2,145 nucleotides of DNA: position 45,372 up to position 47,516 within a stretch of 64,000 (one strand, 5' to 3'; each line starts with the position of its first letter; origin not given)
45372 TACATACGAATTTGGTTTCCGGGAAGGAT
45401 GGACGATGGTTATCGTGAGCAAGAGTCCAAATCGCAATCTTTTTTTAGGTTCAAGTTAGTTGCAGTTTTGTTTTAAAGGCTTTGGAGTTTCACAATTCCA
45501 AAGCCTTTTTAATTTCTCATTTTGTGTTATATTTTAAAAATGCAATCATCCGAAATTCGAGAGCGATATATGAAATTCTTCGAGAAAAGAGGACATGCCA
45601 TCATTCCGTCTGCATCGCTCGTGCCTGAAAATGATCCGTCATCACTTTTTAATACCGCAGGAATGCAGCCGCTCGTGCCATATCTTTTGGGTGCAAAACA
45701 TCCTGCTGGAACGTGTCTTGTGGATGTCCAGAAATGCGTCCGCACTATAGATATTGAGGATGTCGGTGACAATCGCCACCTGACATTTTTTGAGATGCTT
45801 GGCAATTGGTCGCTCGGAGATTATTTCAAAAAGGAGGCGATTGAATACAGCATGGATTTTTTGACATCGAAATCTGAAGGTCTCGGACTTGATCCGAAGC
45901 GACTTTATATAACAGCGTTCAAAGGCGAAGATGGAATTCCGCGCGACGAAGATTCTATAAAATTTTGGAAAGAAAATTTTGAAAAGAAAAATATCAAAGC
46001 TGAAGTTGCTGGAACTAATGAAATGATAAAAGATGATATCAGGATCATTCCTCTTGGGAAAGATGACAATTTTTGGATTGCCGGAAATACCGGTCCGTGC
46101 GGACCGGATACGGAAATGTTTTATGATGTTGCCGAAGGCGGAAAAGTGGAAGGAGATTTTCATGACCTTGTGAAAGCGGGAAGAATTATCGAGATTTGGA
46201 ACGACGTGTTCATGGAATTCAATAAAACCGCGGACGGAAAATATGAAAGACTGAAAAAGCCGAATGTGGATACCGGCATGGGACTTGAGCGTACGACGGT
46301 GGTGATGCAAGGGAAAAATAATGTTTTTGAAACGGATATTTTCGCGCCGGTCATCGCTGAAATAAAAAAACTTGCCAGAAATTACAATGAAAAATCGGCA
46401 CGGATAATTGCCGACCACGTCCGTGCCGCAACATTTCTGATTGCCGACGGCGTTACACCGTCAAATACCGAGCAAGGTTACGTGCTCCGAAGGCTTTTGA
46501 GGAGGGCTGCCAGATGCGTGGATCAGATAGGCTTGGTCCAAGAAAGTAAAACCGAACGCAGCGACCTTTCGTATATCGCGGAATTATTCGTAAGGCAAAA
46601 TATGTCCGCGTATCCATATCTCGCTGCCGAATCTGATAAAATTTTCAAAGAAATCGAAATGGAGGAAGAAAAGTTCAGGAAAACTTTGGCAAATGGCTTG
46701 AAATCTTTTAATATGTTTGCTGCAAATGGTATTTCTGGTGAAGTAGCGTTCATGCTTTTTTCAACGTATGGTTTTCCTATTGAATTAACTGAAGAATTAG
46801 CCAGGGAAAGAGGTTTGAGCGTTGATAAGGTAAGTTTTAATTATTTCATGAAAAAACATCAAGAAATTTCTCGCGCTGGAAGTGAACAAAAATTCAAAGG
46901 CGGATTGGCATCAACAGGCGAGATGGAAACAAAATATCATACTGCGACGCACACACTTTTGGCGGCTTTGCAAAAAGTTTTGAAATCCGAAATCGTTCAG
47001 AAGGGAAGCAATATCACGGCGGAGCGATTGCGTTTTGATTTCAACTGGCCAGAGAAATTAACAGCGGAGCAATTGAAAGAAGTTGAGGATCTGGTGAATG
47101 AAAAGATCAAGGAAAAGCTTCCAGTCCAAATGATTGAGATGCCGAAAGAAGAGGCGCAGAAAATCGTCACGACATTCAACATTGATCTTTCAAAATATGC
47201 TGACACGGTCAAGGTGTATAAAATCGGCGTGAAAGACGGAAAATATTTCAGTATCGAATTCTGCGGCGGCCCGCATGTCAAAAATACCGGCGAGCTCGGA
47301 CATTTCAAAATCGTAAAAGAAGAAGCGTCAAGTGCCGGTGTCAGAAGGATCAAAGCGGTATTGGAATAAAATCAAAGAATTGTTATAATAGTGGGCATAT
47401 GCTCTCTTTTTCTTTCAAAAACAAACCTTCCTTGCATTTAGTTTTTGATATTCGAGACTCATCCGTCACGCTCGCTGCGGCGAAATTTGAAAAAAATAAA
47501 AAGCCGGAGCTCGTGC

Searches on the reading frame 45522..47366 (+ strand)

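Call 51: search_protein_families(library=pfam, proteins=[window:45522-47366:+], max_evalue=0.00001)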
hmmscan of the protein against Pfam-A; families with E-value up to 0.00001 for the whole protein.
window:45522-47366:+ (615 aa): 2 families
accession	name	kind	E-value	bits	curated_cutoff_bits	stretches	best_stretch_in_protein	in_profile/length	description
PF01411.24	tRNA-synt_2c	-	6.6e-132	441.3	30.3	1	11-471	1-451/552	tRNA synthetases class II (A)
PF07973.19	tRNA_SAD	-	1.8e-17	63.5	24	1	563-610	1-43/44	Threonyl and Alanyl tRNA synthetase second additional domain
